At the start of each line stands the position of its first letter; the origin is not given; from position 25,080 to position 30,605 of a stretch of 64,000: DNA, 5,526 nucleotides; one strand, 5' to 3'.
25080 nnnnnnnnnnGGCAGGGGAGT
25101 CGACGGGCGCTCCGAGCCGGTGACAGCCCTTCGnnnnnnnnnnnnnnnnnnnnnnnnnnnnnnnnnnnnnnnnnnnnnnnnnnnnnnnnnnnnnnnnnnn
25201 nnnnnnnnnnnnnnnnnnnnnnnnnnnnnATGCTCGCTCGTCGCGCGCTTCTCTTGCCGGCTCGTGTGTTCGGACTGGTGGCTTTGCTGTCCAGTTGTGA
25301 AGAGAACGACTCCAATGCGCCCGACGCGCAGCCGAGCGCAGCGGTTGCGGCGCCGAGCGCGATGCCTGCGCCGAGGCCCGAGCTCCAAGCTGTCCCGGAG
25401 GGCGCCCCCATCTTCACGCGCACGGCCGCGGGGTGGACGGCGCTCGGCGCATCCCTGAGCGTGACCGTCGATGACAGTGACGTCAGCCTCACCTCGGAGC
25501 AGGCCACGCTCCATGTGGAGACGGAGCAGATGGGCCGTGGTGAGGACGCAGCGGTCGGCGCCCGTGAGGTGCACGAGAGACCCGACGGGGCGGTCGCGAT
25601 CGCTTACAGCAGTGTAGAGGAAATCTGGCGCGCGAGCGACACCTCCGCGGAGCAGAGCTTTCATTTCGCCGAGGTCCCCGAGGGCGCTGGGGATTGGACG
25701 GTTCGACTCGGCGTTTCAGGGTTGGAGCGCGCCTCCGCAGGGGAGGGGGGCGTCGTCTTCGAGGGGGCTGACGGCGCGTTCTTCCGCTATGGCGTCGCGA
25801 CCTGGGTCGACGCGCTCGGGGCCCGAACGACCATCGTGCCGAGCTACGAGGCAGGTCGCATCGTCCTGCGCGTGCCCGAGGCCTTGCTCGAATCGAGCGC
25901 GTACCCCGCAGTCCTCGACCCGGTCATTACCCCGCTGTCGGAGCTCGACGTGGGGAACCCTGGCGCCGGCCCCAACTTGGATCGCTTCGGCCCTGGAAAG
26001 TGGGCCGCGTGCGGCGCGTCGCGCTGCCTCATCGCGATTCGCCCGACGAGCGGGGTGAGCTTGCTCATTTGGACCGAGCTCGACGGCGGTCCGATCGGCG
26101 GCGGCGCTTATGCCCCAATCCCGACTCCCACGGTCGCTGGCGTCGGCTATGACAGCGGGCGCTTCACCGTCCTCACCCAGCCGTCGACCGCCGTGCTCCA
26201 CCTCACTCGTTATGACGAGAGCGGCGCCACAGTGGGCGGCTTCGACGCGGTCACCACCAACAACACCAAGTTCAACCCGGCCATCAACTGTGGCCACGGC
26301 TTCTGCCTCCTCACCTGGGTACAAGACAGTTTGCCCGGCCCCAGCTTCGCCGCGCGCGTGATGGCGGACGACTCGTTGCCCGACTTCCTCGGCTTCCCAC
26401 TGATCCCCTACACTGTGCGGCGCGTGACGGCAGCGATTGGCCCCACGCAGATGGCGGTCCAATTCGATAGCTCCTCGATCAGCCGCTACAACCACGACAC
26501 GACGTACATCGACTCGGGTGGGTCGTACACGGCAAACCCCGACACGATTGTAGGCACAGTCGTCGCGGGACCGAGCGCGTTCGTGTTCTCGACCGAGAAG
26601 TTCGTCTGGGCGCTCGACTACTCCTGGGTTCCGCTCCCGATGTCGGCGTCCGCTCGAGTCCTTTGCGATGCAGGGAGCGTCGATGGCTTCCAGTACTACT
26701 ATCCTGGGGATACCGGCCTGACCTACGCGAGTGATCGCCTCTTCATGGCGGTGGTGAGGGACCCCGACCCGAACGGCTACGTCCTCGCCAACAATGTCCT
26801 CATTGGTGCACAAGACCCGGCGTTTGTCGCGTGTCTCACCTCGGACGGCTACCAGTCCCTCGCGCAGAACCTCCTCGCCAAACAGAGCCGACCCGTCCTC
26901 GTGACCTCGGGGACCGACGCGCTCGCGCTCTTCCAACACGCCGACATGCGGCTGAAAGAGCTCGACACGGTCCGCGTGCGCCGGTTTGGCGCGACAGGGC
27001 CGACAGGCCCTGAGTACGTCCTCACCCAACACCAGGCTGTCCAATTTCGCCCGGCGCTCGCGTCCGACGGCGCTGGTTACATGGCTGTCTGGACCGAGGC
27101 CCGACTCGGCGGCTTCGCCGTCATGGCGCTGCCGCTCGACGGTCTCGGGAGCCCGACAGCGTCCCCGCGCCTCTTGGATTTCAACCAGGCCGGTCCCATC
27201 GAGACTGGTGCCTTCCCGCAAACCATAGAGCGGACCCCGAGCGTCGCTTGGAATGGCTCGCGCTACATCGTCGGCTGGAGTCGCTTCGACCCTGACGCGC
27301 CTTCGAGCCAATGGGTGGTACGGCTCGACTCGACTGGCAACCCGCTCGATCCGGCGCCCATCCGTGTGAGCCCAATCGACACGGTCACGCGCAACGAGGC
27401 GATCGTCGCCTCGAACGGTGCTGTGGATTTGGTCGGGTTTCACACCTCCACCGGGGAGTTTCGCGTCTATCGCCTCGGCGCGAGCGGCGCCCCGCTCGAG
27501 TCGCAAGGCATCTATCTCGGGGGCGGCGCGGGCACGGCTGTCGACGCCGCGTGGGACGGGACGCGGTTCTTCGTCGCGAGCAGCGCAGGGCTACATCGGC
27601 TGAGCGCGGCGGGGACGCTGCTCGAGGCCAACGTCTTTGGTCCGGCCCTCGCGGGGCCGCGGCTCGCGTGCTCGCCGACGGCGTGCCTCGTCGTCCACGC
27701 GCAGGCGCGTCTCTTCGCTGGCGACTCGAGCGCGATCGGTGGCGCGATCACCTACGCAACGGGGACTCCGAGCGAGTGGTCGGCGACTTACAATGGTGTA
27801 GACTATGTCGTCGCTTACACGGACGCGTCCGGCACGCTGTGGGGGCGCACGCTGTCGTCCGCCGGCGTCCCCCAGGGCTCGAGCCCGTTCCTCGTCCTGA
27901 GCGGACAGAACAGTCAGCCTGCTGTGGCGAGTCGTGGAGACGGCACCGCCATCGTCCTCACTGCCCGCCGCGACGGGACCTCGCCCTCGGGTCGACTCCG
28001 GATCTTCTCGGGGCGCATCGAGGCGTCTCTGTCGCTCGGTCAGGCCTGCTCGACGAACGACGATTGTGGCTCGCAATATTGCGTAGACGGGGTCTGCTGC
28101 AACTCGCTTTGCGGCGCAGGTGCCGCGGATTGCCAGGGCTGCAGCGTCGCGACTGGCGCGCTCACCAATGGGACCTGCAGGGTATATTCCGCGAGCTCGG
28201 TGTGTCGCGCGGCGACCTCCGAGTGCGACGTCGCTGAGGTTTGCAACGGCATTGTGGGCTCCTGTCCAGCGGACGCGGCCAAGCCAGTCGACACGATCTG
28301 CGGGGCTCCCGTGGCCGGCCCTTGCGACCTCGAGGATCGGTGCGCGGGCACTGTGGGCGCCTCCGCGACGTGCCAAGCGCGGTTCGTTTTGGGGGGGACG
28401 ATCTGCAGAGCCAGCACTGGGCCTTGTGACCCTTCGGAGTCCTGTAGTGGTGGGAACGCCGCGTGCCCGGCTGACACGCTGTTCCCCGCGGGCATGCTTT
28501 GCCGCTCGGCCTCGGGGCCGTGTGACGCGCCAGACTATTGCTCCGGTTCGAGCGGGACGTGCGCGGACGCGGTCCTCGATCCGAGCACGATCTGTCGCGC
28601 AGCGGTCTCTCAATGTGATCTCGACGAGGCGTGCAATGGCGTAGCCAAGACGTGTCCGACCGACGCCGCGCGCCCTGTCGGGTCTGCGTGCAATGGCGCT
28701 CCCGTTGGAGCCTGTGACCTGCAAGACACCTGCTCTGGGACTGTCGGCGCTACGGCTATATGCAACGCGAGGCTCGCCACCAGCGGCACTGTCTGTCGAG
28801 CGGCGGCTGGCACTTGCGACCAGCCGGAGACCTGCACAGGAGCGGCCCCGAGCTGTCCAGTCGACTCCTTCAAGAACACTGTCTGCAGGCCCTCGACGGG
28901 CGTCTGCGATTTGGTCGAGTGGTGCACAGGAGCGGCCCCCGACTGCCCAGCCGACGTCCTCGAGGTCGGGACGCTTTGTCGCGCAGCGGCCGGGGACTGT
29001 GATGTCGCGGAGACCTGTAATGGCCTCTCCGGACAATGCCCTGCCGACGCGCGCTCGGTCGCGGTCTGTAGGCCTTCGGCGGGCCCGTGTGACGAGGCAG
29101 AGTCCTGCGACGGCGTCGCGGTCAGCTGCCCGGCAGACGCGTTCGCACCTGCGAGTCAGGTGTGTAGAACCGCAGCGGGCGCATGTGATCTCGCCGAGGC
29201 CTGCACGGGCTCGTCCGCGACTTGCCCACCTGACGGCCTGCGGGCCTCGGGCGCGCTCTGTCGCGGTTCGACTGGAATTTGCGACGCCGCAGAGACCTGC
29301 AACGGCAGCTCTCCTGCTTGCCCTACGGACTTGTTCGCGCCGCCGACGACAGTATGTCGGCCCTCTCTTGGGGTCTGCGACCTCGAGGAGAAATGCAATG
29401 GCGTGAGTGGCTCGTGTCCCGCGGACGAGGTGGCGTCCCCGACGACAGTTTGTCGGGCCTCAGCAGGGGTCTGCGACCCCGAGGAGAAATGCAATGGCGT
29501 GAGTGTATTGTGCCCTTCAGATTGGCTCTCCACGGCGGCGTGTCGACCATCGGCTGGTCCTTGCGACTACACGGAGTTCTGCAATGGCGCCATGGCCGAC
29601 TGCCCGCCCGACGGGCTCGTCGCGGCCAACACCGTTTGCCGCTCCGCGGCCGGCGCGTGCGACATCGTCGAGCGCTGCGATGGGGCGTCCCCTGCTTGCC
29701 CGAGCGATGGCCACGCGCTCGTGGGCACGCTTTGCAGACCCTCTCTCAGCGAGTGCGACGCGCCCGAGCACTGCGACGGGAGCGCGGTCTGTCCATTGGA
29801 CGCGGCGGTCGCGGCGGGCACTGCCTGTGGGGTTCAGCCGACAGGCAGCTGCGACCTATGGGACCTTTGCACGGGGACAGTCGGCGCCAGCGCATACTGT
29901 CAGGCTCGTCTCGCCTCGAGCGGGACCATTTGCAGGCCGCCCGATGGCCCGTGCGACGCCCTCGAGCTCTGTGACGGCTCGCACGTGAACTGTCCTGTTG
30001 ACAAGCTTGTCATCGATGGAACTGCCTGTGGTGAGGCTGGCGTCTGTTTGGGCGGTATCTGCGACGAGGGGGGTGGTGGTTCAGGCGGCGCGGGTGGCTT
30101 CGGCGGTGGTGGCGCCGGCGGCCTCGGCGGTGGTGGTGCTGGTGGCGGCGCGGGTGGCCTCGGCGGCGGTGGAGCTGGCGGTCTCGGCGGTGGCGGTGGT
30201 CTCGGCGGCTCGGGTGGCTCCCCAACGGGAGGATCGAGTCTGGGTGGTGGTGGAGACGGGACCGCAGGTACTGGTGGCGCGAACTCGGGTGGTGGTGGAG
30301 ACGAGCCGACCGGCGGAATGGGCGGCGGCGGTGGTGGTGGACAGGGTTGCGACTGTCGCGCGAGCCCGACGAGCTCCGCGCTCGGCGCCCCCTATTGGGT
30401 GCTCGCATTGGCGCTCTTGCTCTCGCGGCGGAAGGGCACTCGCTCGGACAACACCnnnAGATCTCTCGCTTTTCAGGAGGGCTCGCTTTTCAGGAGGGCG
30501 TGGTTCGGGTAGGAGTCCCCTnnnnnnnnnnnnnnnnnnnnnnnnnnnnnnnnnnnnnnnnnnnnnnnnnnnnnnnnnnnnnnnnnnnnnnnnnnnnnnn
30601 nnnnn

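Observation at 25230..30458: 1742-aa lipoprotein with about 20 tandem Cys-rich repeats, a long Gly-rich spacer and a MYXO-CTERM tail, divergent from the T6SS island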

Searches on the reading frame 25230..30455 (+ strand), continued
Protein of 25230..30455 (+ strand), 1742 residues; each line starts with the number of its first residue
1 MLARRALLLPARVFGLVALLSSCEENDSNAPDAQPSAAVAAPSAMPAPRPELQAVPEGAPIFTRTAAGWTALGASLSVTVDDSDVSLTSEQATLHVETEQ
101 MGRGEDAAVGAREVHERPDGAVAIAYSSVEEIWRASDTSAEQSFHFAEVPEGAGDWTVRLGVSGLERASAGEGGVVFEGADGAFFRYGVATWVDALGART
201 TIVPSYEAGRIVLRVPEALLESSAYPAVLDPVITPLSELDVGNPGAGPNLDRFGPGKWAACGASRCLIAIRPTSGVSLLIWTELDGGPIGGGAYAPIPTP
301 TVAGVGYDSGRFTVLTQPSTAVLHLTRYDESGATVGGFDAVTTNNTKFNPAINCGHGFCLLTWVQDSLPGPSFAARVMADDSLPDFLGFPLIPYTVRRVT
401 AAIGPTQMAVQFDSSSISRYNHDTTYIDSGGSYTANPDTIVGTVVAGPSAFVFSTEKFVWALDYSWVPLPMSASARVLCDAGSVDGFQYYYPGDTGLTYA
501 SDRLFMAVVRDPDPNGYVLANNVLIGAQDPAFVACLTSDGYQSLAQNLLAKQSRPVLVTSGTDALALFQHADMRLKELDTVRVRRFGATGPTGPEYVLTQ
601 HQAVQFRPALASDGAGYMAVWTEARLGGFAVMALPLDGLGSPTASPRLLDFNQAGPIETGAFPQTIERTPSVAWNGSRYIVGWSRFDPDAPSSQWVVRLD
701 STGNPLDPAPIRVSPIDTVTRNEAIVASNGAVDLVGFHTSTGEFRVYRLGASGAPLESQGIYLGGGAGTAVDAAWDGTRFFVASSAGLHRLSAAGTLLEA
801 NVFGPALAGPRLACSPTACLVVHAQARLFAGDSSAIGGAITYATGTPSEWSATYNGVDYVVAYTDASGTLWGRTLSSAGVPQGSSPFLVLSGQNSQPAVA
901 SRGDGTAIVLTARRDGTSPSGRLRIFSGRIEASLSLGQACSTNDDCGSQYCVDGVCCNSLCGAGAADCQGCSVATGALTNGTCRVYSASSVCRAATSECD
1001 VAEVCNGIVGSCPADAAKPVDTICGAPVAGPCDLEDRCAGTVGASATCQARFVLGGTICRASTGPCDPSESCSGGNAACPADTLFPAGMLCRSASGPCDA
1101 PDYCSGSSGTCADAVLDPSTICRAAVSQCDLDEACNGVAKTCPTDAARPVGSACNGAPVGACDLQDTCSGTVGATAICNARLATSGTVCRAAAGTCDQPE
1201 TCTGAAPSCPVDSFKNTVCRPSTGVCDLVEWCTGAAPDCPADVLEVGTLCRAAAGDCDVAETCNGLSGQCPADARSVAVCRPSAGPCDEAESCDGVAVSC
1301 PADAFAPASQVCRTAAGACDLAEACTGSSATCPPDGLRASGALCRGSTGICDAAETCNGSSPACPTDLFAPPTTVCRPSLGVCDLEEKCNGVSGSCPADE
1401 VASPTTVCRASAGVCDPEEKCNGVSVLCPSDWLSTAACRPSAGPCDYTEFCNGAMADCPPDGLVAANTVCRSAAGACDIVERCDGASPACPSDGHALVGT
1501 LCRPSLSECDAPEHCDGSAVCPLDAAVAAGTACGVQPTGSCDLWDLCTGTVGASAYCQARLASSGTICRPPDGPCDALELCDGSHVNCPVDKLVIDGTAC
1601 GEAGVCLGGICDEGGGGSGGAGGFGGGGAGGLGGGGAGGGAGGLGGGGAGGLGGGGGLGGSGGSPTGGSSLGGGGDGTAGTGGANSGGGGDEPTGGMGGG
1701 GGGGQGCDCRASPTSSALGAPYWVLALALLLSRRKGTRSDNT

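Call 69: search_protein_families(library=pfam, proteins=[P0011, P0008, P0006, P0002], max_evalue=0.1)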
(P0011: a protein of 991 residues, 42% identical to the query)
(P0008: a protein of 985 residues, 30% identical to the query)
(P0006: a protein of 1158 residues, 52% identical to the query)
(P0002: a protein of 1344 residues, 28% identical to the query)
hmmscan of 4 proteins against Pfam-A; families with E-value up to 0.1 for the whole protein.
P0011 (991 aa): 2 families
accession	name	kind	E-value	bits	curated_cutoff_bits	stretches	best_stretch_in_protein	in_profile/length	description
PF12396.14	DUF3659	-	5e-07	29.9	24.8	0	922-945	29-52/61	Protein of unknown function (DUF3659)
PF14439.12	Bd3614-deam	-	0.037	14.5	38.5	0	359-397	12-50/113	Bd3614-like deaminase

P0008 (985 aa): 3 families
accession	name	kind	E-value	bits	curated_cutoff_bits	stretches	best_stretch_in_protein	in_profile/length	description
PF12396.14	DUF3659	-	5.8e-14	52.2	24.8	0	656-679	32-55/61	Protein of unknown function (DUF3659)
PF18421.7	Peptidase_M23_N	-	7.1e-07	29.5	25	0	357-386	6-35/73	Peptidase family M23 N-terminal domain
PF08544.19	GHMP_kinases_C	-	0.019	15.8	21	0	393-405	46-60/85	GHMP kinases C terminal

P0006 (1158 aa): 7 families
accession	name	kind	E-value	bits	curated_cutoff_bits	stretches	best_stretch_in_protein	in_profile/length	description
PF17963.7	Big_9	-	1.3e-30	106.6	23.6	2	946-1030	1-88/89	Bacterial Ig domain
PF17892.7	Cadherin_5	-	6.3e-19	68.1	26.5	2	1036-1123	2-98/98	Cadherin-like domain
PF17803.7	Cadherin_4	-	1.8e-16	60.8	25.1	2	1026-1090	1-69/71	Bacterial cadherin-like domain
PF12396.14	DUF3659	-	7.3e-06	26.2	24.8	0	408-430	33-55/61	Protein of unknown function (DUF3659)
PF16184.11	Cadherin_3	-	0.007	16.8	25.5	0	1097-1121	81-105/106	Cadherin-like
PF17873.7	Rep_1B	-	0.058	13.7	25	0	1102-1116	5-19/53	Replicase polyprotein 1ab regulatory domain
PF13280.12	WYL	-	0.079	13.4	21.8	0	648-669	39-60/70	WYL domain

P0002 (1344 aa): 1 family
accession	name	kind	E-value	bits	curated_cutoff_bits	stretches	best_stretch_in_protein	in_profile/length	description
PF00200.28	Disintegrin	-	8.9e-16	58.9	35.1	4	1129-1158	46-75/75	Disintegrin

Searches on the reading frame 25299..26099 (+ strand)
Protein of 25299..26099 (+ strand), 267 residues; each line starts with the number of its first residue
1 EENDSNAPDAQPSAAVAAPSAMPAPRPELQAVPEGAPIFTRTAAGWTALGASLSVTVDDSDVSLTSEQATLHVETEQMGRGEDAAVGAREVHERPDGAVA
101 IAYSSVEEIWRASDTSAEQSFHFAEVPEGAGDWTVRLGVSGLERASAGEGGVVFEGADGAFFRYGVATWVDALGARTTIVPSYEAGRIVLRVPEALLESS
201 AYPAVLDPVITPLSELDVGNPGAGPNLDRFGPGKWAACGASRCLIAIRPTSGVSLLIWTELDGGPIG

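Call 26: search_protein_families(library=pfam, proteins=[window:25299-26099:+], max_evalue=10)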
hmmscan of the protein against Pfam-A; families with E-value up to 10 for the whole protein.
window:25299-26099:+ (267 aa): 1 family
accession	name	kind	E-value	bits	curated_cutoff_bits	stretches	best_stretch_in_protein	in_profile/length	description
PF05556.16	Calsarcin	-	0.14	12.2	24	1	23-68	207-252/255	Calcineurin-binding protein (Calsarcin)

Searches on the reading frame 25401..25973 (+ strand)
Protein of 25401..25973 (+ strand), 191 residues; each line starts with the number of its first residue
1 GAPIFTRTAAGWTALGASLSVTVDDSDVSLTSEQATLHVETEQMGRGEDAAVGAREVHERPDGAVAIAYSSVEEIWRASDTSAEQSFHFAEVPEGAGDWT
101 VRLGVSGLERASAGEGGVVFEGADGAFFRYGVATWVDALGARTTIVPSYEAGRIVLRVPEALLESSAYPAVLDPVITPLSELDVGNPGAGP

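Call 60: search_solved_structures(query=A6, max_evalue=10, show_alignments=2)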
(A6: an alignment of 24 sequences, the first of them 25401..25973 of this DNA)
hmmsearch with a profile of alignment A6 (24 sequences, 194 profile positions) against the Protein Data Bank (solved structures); distinct sequences matched with E-value up to 10: 8.
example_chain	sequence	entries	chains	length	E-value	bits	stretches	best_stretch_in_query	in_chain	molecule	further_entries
8eaw_a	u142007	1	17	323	0.025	17.4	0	154-183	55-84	Capsid protein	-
7b9f_B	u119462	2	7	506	0.3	13.9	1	123-154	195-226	EccB5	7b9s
5to7_A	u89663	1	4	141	0.43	13.4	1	3-82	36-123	Nucleoprotein TPR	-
5tvb_A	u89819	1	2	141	0.56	13.1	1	3-82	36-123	Nucleoprotein TPR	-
5to6_A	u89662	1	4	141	0.61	12.9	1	3-82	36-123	Nucleoprotein TPR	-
7trr_A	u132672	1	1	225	0.66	12.8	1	4-126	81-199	Peptidoglycan O-acetyltransferase B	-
7tjb_A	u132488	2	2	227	0.67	12.8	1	4-126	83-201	Peptidoglycan O-acetyltransferase B | Periplasmic protein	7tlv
5to5_A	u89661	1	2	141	0.68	12.8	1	3-82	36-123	Nucleoprotein TPR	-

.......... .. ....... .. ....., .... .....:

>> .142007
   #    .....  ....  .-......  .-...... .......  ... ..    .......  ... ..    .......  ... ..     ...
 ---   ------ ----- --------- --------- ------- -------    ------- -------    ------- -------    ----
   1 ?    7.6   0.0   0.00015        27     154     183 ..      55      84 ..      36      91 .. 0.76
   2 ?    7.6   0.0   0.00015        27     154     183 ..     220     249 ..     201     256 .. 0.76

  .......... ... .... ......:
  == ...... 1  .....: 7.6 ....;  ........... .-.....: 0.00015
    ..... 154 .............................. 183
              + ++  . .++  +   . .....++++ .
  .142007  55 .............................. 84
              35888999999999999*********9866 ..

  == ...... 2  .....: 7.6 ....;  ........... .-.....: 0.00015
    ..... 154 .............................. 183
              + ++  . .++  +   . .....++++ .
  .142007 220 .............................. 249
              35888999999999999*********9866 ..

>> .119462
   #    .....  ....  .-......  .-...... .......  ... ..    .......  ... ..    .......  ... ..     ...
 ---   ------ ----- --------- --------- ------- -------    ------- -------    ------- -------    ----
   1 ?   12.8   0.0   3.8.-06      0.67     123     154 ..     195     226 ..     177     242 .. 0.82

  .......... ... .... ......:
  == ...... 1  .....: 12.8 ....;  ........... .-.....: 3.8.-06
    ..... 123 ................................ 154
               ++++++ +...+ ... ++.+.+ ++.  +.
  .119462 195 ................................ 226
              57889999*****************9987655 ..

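Call 61: search_protein_families(library=pfam, alignment_id=A6, max_evalue=1)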
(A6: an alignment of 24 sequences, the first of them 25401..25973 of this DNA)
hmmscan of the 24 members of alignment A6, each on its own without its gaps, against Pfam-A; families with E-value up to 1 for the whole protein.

A. member 1, window:25401-25973:+ (191 aa): 0 families

B. families by the number of members that match (of 24 scanned): 6 families
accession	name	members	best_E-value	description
PF19574.5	LolA_3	1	0.017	Outer membrane lipoprotein carrier protein LolA-like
PF11321.13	DUF3123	1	0.023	Protein of unknown function (DUF3123)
PF14085.11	DUF4265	1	0.087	Domain of unknown function (DUF4265)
PF23811.1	DUF7183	1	0.11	Domain of unknown function (DUF7183)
PF18697.7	MLVIN_C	1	0.16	Murine leukemia virus (MLV) integrase (IN) C-terminal domain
PF14408.11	Actino_peptide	1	0.16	Ribosomally synthesised peptide in actinomycetes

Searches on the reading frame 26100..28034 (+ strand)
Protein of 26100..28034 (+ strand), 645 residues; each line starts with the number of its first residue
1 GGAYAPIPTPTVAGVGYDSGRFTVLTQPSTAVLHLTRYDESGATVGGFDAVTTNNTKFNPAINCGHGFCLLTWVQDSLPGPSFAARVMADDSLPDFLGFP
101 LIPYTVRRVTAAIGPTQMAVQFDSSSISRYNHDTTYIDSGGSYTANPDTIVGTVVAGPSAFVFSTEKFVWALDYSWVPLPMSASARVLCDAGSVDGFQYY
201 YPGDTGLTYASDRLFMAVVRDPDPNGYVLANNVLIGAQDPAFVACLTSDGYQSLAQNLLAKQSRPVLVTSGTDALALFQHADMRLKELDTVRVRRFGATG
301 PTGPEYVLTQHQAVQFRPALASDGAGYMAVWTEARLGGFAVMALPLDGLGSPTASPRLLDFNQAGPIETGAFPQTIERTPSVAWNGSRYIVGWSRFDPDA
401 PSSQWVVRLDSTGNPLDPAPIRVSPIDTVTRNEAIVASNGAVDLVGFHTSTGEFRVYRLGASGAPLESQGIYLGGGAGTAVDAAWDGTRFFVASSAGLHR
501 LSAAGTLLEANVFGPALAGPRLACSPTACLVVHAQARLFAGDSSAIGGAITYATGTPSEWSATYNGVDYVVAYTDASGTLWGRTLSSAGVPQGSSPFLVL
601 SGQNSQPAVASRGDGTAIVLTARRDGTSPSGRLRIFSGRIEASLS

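Call 26: search_protein_families(library=pfam, proteins=[window:26100-28034:+], max_evalue=10)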
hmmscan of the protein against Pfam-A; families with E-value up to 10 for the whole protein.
window:26100-28034:+ (645 aa): 1 family
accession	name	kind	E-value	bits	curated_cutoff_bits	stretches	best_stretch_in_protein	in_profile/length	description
PF01571.26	GCV_T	-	0.042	13.5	25.6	1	256-328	149-216/255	Aminomethyltransferase folate-binding domain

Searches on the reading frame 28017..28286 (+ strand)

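Call 26: search_protein_families(library=pfam, proteins=[window:28017-28286:+], max_evalue=10)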
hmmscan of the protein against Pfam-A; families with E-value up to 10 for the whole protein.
window:28017-28286:+ (90 aa): 1 family
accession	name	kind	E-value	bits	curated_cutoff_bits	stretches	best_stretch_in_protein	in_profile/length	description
PF00200.28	Disintegrin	-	6.4e-07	30.5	35.1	1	16-86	7-75/75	Disintegrin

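Call 74: search_protein_families(library=ncbifam, proteins=[window:28017-28286:+], max_evalue=10)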
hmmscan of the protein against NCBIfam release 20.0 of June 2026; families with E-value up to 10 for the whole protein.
window:28017-28286:+ (90 aa): 0 families
